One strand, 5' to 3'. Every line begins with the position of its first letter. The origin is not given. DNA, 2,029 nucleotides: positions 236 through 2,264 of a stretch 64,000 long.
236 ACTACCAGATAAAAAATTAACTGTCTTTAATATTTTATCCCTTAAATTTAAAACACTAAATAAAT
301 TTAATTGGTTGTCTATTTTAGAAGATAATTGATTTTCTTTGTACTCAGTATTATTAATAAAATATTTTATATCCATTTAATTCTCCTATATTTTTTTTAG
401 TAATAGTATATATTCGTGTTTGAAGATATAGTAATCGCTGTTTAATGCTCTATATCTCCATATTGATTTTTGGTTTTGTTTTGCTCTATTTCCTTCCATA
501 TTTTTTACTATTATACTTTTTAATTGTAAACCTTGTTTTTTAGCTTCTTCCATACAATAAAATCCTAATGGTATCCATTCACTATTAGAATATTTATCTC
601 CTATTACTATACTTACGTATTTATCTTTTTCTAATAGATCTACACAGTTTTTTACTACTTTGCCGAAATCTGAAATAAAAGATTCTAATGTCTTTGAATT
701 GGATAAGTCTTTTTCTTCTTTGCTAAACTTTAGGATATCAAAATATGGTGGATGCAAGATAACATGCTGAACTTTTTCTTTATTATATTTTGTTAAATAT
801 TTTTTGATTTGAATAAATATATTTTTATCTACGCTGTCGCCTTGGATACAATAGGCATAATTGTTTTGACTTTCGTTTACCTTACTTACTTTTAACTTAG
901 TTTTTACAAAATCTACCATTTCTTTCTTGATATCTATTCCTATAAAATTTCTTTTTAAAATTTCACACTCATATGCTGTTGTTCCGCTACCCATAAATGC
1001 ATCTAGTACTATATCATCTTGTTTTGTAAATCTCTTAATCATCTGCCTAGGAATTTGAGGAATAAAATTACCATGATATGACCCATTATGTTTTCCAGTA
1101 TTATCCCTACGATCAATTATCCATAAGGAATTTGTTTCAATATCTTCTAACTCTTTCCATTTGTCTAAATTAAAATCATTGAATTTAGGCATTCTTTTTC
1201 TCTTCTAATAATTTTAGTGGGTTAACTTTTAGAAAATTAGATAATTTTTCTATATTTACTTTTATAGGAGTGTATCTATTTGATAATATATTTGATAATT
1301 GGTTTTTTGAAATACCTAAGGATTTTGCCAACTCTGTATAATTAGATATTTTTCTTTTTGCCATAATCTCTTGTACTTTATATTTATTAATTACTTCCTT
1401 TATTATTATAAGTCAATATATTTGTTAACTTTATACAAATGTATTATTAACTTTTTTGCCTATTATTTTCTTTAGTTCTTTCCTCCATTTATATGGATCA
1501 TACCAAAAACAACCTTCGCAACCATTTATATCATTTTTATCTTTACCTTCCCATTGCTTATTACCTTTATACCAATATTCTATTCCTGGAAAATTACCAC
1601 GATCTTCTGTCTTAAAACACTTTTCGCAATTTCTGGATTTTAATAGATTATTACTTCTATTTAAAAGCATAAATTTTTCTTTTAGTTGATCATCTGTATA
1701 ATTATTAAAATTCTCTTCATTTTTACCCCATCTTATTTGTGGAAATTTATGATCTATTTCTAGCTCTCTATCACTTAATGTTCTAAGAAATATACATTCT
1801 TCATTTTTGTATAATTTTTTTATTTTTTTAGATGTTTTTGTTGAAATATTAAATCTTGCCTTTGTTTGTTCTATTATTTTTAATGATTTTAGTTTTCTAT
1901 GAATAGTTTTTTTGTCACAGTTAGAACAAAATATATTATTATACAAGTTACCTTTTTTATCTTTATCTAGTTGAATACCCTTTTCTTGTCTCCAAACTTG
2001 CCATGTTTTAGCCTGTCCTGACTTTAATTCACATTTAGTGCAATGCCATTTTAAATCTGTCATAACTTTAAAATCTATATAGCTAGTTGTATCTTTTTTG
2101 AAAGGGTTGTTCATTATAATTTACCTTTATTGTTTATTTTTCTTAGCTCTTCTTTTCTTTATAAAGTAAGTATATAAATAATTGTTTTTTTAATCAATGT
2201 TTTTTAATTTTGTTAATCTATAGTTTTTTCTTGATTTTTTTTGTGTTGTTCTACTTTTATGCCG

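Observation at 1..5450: Composite anti-phage defense island around tRNA-Asn: type II RM (HNH nuclease, HTH controller, methyltransferase), dCMP deaminase, and a GmrSD-type type IV restriction enzyme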

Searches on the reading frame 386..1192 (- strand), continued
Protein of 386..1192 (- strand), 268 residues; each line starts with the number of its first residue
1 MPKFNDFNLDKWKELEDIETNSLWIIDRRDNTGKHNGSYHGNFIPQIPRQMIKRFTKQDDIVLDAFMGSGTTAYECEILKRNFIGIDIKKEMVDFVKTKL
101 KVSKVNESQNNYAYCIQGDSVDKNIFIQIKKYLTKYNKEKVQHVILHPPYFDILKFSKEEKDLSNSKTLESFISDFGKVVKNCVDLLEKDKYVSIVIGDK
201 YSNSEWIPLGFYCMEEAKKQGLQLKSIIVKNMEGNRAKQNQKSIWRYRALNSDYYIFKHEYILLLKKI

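Call 81: list_cluster_members(proteins=[P0301, P0338, P0362, P0249, P0268, P0283, P0279, P0243, P0242, P0289])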
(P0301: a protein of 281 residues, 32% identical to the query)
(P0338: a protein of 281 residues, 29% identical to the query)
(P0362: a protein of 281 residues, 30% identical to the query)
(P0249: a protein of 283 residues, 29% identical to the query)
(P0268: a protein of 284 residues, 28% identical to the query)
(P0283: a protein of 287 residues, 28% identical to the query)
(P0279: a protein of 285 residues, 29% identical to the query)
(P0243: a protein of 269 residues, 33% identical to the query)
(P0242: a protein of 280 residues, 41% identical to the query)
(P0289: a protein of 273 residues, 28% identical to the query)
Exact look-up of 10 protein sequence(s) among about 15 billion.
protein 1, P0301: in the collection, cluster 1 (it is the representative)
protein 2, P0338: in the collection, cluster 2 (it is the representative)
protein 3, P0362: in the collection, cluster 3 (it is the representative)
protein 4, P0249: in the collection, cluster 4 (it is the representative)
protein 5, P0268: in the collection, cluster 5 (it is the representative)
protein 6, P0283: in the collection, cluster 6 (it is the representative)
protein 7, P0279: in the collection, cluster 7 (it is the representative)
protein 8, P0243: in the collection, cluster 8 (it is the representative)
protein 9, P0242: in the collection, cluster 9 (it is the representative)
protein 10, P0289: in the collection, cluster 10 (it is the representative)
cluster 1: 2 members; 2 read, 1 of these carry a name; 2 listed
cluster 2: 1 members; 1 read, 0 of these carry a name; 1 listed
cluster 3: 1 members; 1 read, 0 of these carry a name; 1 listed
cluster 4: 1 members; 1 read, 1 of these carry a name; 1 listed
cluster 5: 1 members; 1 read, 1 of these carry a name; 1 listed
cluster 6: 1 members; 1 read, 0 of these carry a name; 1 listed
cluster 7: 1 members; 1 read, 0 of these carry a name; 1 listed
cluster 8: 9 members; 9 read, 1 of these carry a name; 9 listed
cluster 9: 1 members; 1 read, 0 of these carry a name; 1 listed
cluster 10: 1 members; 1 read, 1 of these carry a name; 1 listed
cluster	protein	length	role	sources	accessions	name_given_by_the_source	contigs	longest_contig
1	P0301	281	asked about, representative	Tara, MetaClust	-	strand:+ start:532 stop:1377 length:846 start_codon:yes stop_codon:yes gene_type:complete | TARA_031_SRF_<-0.22_scaffold180042_2_gene145309 NOG267469 ""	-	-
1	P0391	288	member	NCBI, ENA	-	-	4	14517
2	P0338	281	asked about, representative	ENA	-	-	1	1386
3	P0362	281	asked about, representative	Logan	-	-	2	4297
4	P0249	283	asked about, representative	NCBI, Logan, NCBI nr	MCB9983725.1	MAG: hypothetical protein H6861_08675 [Rhodospirillales bacterium] | hypothetical protein [Rhodospirillales bacterium]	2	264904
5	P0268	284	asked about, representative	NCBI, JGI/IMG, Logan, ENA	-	hypothetical protein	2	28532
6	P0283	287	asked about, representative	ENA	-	-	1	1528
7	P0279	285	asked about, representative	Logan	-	-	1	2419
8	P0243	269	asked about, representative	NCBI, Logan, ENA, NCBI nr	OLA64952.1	MAG: hypothetical protein BHW56_08495 [Acetobacter sp. 46_36]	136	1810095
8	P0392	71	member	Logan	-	-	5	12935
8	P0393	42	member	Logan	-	-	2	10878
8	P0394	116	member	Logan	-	-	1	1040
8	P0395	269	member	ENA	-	-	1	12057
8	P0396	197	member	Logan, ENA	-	-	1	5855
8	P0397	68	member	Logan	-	-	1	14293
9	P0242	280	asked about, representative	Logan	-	-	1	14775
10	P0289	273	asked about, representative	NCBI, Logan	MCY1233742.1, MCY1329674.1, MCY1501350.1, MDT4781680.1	hypothetical protein D9M68_354190 [compost metagenome]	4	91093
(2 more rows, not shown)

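Call 84: search_protein_families(library=pfam, proteins=[L017:1113-2588:-], max_evalue=0.001)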
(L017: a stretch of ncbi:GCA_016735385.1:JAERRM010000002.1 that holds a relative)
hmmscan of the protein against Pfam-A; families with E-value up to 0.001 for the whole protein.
L017:1113-2588:- (491 aa): 3 families
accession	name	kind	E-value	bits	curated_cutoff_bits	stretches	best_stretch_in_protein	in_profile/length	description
PF00152.25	tRNA-synt_2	-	3.4e-84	283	25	1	145-482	1-306/308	tRNA synthetases class II (D, K and N)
PF01336.31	tRNA_anti-codon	-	1.1e-07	32.1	27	1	54-129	1-75/75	OB-fold nucleic acid binding domain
PF01409.25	tRNA-synt_2d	-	4.8e-07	30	19.8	0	237-286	104-151/246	tRNA synthetases class II core domain (F)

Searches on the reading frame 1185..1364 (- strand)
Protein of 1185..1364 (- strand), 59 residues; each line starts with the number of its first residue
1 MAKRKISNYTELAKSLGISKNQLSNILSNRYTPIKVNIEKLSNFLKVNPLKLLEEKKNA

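Call 4: search_protein_families(library=pfam, proteins=[window:1185-1364:-], max_evalue=0.01)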
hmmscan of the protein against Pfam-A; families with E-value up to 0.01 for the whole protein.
window:1185-1364:- (59 aa): 7 families
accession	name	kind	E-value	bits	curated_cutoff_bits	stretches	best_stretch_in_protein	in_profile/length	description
PF12844.13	HTH_19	-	8e-08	32.5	30.2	1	5-53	12-59/64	Helix-turn-helix domain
PF13443.12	HTH_26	-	1.6e-07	31.9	22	1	1-53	6-58/63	Cro/C1-type HTH DNA-binding domain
PF01381.28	HTH_3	-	2.8e-07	30.9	23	1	4-50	8-53/55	Helix-turn-helix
PF23596.1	DUF7138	-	0.0011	19.3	27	1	11-47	34-70/80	Domain of unknown function (DUF7138)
PF04967.18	HTH_10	-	0.0012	19.1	23.1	1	8-29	25-46/53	HTH DNA binding domain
PF07022.19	Phage_CI_repr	-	0.0048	17.7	22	1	5-38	11-44/65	Bacteriophage CI repressor helix-turn-helix domain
PF07453.19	NUMOD1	-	0.008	16.8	22.8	0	7-26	17-36/37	NUMOD1 domain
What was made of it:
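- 1185..1364 (-): 59-aa XRE-family HTH protein that overlaps the methyltransferase start by 8 nt. Probably a regulator of the downstream operon, not a canonical C protein. HTH_19/26/3 at about 1e-7 (call 4).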

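Call 5: search_protein_families(library=padloc, proteins=[window:1185-1364:-], max_evalue=0.01)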
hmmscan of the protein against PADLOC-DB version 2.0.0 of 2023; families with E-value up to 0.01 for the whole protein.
window:1185-1364:- (59 aa): 8 families
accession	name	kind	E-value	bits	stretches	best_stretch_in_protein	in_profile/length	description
PDLC03330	MTase_II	-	2.2e-09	34.6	1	1-54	12-65/430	Type II methyltransferase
PDLC03954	RmrA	-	1.2e-05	22.5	1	8-57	25-74/380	-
PDLC02926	HTH_VI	-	1.5e-05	23.1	1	9-49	17-57/92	-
PDLC04775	PDC-M69A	-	8.7e-05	21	1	7-58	21-72/113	-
PDLC00239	LmuA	-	0.0027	15.1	1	5-54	216-265/349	DUF4297 domain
PDLC03949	RmrA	-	0.0041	14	1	4-48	13-57/363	-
PDLC03665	Control_protein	-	0.0042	15.3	0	11-55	27-71/77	control protein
PDLC03849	LmuA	-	0.0076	13.8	1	3-47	230-273/370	-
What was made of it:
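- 1185..1364 (-): Best PADLOC hit is the N-terminal HTH of an MTase_II model (2e-9), while Control_protein scores only 0.004 (call 5).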

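Call 6: search_protein_families(library=ncbifam, proteins=[window:1185-1364:-], max_evalue=0.01)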
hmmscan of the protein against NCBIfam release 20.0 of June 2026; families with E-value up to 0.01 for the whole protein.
window:1185-1364:- (59 aa): 1 family
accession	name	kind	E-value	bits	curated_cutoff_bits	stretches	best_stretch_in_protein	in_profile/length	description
TIGR02607.1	antidote_HigA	equivalog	0.0033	17.2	47.7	1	9-31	23-45/81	HigA family addiction module antitoxin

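Call 50: search_protein_families(library=phrogs, proteins=[window:1185-1364:-], max_evalue=0.01)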
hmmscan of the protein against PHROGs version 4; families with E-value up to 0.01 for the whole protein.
window:1185-1364:- (59 aa): 13 families
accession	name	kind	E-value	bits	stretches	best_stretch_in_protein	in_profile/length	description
phrog_8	-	transcription regulation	2.4e-08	34.8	1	9-57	173-220/346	transcriptional regulator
phrog_2967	-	transcription regulation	4.9e-08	33.8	1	9-57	26-74/225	transcriptional regulator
phrog_4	-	transcription regulation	2.4e-06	27.8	1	3-56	145-195/400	transcriptional repressor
phrog_3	-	transcription regulation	3.7e-05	24.7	1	2-57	98-150/430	transcriptional repressor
phrog_2439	-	transcription regulation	5.8e-05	23.1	1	9-57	23-71/367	transcriptional regulator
phrog_7241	-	transcription regulation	0.00034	21.6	1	10-53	78-121/122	transcriptional regulator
phrog_769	-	transcription regulation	0.00053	20.9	1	4-49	22-64/89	transcriptional repressor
phrog_4583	-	transcription regulation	0.00063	20.7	1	3-58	21-75/81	transcriptional repressor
phrog_638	-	transcription regulation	0.00091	20.1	1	3-52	14-63/145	transcriptional regulator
phrog_725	-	transcription regulation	0.0014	19.5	1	6-57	25-70/101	CII-like regulator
phrog_1468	-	transcription regulation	0.0015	19.1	1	10-36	24-50/67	transcriptional repressor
phrog_4441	-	DNA, RNA and nucleotide metabolism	0.0023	19.2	1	4-54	16-66/98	HTH DNA binding protein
phrog_2328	-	transcription regulation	0.0034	18.2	1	10-54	32-76/128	transcriptional repressor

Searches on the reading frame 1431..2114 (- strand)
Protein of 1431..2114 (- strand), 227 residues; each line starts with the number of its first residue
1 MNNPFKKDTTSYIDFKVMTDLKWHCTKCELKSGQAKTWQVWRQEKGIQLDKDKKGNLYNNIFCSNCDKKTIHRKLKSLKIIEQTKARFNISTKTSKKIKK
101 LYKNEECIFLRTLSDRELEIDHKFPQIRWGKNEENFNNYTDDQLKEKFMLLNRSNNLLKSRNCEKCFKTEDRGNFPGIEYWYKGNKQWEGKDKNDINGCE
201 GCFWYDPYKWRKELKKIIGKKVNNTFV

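Call 4: search_protein_families(library=pfam, proteins=[window:1431-2114:-], max_evalue=0.01)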
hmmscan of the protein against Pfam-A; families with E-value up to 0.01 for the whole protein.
window:1431-2114:- (227 aa): 2 families
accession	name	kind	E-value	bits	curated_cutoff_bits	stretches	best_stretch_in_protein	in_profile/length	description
PF05315.17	ICEA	-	6.4e-10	39.4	24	1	84-224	76-211/218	ICEA Protein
PF04828.22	GFA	-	0.0026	18.3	24.3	1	21-76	23-87/115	Glutathione-dependent formaldehyde-activating enzyme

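Call 5: search_protein_families(library=padloc, proteins=[window:1431-2114:-], max_evalue=0.01)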
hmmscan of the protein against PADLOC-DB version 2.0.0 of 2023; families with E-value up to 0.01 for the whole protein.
window:1431-2114:- (227 aa): 2 families
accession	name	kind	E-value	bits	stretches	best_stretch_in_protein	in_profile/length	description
PDLC03537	REase_II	-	4.6e-32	109.8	1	3-218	13-237/244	Type II restriction enzyme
PDLC03566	REase_II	-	6.5e-05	20.6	1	79-170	87-170/235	Type II restriction enzyme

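Call 6: search_protein_families(library=ncbifam, proteins=[window:1431-2114:-], max_evalue=0.01)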
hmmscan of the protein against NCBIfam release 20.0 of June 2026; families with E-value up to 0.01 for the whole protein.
window:1431-2114:- (227 aa): 0 families

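Call 34: search_solved_structures(query=window:1431-2111:-, max_evalue=1)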
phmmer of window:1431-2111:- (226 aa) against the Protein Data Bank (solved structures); distinct sequences matched with E-value up to 1: 0.

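Call 50: search_protein_families(library=phrogs, proteins=[window:1431-2114:-], max_evalue=0.01)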
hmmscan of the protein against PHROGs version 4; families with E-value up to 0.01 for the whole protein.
window:1431-2114:- (227 aa): 0 families
